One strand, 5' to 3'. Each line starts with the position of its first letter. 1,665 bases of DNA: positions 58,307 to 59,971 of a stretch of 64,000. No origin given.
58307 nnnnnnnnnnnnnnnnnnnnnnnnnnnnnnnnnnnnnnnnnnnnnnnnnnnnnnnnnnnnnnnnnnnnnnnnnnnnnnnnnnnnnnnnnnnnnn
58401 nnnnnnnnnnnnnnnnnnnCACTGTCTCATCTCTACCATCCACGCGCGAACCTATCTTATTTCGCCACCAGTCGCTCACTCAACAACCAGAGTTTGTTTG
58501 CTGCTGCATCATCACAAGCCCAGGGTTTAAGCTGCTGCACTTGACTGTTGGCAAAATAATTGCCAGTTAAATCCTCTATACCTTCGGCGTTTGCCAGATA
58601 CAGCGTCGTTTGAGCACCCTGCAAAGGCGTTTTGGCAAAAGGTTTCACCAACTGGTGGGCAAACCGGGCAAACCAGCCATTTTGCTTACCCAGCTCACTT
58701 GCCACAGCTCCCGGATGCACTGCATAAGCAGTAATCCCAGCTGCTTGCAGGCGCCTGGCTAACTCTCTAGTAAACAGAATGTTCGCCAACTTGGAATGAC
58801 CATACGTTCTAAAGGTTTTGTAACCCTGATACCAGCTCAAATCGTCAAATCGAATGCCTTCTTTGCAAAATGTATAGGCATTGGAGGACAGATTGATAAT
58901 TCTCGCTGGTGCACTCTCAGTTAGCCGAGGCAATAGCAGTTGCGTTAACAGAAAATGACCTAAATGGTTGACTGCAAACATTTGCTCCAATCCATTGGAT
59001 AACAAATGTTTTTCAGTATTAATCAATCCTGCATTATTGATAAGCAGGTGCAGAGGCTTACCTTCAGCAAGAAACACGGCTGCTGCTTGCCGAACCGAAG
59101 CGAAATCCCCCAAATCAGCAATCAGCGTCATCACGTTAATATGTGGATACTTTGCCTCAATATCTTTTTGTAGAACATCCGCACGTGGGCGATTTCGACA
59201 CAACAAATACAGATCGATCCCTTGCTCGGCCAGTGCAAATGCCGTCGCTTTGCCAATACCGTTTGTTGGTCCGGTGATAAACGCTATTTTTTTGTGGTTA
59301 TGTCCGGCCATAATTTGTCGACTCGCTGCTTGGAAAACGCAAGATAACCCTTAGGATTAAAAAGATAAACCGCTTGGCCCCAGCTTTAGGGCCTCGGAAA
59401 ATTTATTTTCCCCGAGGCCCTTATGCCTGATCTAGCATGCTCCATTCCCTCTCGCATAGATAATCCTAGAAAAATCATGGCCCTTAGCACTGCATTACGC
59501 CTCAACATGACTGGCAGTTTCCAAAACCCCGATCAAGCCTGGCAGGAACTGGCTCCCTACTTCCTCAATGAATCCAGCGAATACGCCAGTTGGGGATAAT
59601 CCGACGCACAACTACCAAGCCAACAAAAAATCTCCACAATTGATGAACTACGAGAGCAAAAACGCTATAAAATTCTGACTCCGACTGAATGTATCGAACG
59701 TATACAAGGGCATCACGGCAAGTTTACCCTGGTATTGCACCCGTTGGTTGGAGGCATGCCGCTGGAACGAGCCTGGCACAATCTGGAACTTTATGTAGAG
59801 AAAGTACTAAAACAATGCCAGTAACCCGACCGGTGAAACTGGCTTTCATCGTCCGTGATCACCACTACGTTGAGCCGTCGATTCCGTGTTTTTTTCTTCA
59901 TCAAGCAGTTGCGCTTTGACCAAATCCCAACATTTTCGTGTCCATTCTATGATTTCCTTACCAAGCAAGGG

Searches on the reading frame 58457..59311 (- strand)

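Call 3: search_protein_families(library=pfam, proteins=[window:58457-59311:-], max_evalue=0.01)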
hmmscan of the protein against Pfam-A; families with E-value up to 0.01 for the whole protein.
window:58457-59311:- (284 aa): 4 families
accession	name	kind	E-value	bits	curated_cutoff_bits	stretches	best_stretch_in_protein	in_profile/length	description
PF00106.31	adh_short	-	4.7e-32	111.5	26.6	2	8-145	1-138/195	short chain dehydrogenase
PF13561.12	adh_short_C2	-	3.9e-20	72.9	27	1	17-222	6-195/236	Enoyl-(Acyl carrier protein) reductase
PF08659.16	KR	-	5.5e-06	26.9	22.6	1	11-101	4-96/180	KR domain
PF01370.27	Epimerase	-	0.0093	15.8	20.9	0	11-207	2-176/240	NAD dependent epimerase/dehydratase family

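Call 4: search_protein_families(library=ncbifam, proteins=[window:58457-59311:-], max_evalue=0.01)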
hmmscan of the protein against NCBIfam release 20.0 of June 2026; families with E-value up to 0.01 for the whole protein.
window:58457-59311:- (284 aa): 200 families (the best 25 are shown)
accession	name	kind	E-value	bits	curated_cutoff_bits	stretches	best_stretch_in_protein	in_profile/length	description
NF004845.0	PRK06196.1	subfamily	7.5e-57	193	414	1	6-283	28-314/320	oxidoreductase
NF004846.0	PRK06197.1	subfamily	1.4e-55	188.7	268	1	6-281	15-299/306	oxidoreductase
NF004513.0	PRK05854.1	subfamily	1.9e-43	148.7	282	1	7-208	15-216/314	SDR family oxidoreductase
NF005672.0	PRK07454.1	equivalog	7.2e-27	94.1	234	1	5-213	4-198/241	SDR family oxidoreductase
TIGR01289.1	LPOR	equivalog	1.6e-26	93.6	331.35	2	6-135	2-133/315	protochlorophyllide reductase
NF005806.0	PRK07666.1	equivalog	3.6e-24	85.4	286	1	6-212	6-198/239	3-ketoacyl-ACP reductase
NF009466.0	PRK12826.1-2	subfamily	7.8e-23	81.2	222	1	7-210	3-194/248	3-oxoacyl-ACP reductase FabG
NF009464.0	PRK12824.1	subfamily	1.3e-21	77.4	269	1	7-210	2-192/245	3-oxoacyl-ACP reductase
NF005559.1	PRK07231.1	subfamily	3.1e-21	76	215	1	7-211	4-194/249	glucose 1-dehydrogenase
NF004203.0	PRK05653.2-4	subfamily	7.4e-20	71.4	313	1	5-209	4-196/260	3-oxoacyl-ACP reductase FabG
NF005372.1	PRK06914.1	subfamily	9e-20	71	320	1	7-207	2-189/279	SDR family oxidoreductase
NF006693.0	PRK09242.1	equivalog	1e-19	70.7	328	1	7-207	10-198/258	SDR family oxidoreductase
NF009386.0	PRK12745.1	equivalog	1.7e-19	69.9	250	1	5-208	3-201/259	3-ketoacyl-ACP reductase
NF009468.0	PRK12826.1-4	equivalog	4.2e-19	69.3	318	1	6-207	6-194/256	SDR family oxidoreductase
NF005309.0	PRK06841.1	subfamily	8.6e-19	68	286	1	7-240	15-234/255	GolD/DthD family dehydrogenase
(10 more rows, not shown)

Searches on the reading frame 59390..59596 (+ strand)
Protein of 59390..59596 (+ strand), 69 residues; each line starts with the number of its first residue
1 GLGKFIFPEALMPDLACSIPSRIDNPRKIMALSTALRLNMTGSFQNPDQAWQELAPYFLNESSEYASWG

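Call 87: search_protein_families(library=pfam, proteins=[window:59390-59596:+], max_evalue=1)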
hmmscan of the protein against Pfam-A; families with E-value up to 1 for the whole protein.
seq(69 aa): 0 families

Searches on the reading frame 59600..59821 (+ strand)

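Call 87: search_protein_families(library=pfam, proteins=[window:59600-59821:+], max_evalue=1)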
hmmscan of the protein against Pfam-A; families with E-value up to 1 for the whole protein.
seq(74 aa): 1 family
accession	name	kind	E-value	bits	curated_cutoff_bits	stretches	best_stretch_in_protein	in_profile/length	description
PF17047.11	SMP_LBD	-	0.16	11.9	27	1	19-59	91-127/180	Synaptotagmin-like mitochondrial-lipid-binding domain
